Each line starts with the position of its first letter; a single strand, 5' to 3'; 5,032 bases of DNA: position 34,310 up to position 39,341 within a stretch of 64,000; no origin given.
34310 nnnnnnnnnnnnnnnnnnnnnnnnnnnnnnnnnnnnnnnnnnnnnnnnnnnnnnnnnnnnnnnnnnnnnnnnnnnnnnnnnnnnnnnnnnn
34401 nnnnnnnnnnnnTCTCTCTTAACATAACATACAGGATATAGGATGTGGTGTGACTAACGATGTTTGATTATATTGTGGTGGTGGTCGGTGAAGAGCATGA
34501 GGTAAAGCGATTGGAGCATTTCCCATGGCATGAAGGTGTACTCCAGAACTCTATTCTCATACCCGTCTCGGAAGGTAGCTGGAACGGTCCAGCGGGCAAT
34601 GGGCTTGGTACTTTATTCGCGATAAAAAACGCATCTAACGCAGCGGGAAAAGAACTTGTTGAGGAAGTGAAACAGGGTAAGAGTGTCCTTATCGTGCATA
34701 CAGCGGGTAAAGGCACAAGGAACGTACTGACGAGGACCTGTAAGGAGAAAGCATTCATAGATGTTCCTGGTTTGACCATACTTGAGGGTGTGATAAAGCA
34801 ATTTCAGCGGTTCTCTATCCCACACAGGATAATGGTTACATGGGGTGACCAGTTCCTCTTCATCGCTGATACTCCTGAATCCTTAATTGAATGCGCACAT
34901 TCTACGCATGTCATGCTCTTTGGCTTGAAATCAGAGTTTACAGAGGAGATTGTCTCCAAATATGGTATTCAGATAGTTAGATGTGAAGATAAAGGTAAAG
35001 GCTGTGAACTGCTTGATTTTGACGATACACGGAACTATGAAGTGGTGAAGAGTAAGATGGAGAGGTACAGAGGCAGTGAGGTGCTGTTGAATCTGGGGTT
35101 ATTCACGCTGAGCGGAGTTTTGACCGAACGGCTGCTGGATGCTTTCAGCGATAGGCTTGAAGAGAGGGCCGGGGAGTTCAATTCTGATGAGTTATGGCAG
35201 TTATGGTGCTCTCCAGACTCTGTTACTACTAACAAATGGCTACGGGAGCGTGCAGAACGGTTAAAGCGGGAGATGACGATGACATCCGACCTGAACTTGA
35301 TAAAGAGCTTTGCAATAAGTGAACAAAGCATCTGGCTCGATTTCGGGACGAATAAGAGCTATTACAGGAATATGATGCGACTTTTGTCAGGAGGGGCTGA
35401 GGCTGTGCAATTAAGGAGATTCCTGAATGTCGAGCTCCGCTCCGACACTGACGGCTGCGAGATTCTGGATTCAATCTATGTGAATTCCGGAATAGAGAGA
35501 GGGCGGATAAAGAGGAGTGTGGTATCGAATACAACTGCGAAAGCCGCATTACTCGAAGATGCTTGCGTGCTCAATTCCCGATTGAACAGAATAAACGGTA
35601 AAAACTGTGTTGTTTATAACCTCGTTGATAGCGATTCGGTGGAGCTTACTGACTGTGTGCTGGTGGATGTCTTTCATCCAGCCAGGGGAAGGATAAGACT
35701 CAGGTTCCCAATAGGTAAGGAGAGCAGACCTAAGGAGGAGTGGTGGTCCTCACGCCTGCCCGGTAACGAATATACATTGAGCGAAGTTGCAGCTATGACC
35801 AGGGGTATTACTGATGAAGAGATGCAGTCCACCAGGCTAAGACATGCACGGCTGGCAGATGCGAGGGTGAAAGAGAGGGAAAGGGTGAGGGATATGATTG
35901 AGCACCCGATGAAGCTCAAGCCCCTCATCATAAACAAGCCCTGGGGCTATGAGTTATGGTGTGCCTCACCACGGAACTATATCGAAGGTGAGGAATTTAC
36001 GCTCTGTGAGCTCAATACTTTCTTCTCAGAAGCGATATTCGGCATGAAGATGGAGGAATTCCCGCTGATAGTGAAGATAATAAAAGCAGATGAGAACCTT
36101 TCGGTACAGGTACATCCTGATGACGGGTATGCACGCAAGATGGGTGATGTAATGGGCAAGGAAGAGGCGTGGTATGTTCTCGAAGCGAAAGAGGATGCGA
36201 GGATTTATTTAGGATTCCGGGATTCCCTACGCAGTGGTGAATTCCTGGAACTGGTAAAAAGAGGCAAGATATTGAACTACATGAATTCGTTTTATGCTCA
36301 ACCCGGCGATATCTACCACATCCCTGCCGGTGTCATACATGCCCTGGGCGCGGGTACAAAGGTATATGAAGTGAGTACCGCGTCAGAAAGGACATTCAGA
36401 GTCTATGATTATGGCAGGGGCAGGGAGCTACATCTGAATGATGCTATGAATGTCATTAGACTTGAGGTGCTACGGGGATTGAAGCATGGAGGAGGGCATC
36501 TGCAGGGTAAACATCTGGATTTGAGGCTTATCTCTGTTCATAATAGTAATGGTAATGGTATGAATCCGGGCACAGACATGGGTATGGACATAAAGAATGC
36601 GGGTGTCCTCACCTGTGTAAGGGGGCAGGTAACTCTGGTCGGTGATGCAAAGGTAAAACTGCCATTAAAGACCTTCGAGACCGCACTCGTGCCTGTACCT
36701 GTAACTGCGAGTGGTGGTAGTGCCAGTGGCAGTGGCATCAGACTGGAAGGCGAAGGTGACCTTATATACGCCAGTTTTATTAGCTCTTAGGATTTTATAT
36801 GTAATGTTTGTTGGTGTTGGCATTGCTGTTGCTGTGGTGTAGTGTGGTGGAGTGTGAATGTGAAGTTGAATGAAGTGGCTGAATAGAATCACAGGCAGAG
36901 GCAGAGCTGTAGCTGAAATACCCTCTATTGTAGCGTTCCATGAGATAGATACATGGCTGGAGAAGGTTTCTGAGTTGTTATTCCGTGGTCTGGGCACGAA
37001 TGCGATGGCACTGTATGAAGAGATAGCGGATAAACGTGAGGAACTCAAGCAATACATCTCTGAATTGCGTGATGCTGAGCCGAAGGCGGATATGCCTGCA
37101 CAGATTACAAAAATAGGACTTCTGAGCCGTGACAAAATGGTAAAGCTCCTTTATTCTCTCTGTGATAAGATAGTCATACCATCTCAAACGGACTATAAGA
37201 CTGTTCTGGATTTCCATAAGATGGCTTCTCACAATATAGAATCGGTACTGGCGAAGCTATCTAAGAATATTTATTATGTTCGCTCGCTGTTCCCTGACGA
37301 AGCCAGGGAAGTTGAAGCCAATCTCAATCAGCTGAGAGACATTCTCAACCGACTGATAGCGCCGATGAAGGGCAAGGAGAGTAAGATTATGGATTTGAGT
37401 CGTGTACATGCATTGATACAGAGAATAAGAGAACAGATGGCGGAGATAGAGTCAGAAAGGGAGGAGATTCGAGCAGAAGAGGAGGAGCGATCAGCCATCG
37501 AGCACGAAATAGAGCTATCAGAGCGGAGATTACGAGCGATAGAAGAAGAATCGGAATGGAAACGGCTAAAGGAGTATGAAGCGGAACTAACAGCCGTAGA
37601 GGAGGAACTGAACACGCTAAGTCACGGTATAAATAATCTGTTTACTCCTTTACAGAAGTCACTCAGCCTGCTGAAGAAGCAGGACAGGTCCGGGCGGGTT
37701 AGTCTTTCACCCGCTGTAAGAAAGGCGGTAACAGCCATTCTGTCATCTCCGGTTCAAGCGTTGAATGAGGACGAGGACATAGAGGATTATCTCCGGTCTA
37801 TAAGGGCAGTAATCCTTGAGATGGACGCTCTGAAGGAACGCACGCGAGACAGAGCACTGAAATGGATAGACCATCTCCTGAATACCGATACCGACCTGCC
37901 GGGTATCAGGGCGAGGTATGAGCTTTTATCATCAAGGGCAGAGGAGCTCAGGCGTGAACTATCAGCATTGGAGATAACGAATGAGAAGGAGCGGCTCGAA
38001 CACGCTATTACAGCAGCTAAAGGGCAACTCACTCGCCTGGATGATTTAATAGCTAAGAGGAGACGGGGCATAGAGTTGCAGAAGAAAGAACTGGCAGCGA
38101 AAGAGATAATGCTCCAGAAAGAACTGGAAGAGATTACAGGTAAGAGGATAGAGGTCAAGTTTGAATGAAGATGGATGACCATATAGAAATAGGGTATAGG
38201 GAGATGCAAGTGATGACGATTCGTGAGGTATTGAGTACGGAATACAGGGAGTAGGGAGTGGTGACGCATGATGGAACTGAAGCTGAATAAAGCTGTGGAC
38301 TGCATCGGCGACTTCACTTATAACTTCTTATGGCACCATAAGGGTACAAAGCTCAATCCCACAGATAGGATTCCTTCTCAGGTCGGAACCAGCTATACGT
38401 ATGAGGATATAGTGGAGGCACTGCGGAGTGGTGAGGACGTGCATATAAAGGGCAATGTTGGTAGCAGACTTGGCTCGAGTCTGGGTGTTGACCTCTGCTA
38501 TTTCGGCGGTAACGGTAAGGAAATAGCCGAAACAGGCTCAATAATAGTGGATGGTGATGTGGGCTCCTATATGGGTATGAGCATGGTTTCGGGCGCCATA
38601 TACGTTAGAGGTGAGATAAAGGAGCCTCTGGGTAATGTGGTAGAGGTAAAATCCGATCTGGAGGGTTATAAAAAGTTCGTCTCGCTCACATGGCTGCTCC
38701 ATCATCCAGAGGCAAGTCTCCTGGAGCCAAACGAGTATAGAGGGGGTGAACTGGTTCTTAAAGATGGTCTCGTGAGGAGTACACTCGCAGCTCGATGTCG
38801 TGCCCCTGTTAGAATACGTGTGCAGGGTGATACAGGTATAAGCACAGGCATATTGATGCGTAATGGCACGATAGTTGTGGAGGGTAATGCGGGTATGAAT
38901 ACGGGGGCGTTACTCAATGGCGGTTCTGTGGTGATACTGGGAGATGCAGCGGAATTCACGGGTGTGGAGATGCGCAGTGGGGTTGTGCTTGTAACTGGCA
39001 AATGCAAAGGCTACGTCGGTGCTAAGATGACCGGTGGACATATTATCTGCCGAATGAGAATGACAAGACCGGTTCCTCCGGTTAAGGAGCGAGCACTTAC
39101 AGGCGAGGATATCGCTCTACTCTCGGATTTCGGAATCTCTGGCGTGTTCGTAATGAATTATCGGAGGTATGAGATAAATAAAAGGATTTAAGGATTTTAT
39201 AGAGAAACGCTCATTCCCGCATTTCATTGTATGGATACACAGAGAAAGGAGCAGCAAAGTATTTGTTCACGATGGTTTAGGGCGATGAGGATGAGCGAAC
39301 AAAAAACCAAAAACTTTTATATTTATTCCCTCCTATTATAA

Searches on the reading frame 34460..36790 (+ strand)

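Call 7: search_protein_families(library=ncbifam, proteins=[window:34460-36790:+], max_evalue=0.001)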
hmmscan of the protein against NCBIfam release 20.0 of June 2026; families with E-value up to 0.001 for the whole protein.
window:34460-36790:+ (776 aa): 1 family
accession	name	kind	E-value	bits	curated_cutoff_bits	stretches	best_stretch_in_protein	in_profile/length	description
TIGR00218.1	manA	equivalog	7.6e-19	68.1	116.2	2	562-671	150-267/359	mannose-6-phosphate isomerase, class I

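Call 20: search_protein_families(library=pfam, proteins=[window:34460-36790:+], max_evalue=0.001)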
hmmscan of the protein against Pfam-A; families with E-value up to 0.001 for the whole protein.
window:34460-36790:+ (776 aa): 1 family
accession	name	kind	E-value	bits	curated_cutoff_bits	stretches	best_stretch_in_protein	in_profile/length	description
PF20511.4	PMI_typeI_cat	-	1.9e-05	25.2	22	1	512-561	61-110/143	Phosphomannose isomerase type I, catalytic domain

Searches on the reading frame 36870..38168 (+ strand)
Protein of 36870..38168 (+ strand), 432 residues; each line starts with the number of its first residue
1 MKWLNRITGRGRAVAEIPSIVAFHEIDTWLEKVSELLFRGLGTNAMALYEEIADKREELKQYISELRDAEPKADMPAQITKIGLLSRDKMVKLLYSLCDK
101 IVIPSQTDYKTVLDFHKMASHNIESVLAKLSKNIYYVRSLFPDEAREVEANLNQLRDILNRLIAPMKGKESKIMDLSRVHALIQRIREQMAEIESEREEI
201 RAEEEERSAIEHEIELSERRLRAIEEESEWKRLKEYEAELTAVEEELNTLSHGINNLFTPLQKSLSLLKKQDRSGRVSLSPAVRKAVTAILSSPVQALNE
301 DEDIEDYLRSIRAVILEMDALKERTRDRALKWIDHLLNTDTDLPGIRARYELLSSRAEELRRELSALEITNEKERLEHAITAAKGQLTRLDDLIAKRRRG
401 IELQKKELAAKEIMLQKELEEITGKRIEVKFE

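Call 7: search_protein_families(library=ncbifam, proteins=[window:36870-38168:+], max_evalue=0.001)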
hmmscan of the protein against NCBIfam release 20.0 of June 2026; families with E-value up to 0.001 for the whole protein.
window:36870-38168:+ (432 aa): 1 family
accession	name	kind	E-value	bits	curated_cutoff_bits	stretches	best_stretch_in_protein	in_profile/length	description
NF045487.1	ASRP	equivalog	0.00059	18.6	300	1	143-273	163-284/593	archaea-specific SMC-related protein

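Call 20: search_protein_families(library=pfam, proteins=[window:36870-38168:+], max_evalue=0.001)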
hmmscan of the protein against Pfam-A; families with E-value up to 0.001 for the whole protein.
window:36870-38168:+ (432 aa): 0 families

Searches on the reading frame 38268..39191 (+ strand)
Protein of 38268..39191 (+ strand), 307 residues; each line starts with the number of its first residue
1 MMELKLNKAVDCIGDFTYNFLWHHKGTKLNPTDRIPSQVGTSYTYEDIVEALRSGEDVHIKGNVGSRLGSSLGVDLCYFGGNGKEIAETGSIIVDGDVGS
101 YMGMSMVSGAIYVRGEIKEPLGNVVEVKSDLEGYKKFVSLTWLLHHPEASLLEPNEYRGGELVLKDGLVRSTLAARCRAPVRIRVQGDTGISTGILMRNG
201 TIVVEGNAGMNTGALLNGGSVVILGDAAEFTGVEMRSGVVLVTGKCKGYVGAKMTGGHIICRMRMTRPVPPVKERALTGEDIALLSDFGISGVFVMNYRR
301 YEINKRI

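Call 7: search_protein_families(library=ncbifam, proteins=[window:38268-39191:+], max_evalue=0.001)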
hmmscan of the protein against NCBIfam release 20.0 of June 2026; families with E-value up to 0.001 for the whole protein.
window:38268-39191:+ (307 aa): 2 families
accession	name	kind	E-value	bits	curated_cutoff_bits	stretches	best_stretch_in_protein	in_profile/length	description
TIGR03122.1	one_C_dehyd_C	equivalog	1.1e-21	77.3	130.65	2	197-268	142-213/260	formylmethanofuran dehydrogenase subunit C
NF042910.1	FMH_DH_FwdC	exception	7.3e-19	67.8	340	2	197-274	143-220/271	tungsten-dependent formylmethanofuran dehydrogenase subunit FwdC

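Call 20: search_protein_families(library=pfam, proteins=[window:38268-39191:+], max_evalue=0.001)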
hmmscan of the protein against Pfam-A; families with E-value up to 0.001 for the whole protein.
window:38268-39191:+ (307 aa): 1 family
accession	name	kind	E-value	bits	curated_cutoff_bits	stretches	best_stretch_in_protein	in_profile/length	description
PF01493.24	GXGXG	-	1.3e-09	38.3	32.5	1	185-242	106-162/190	GXGXG motif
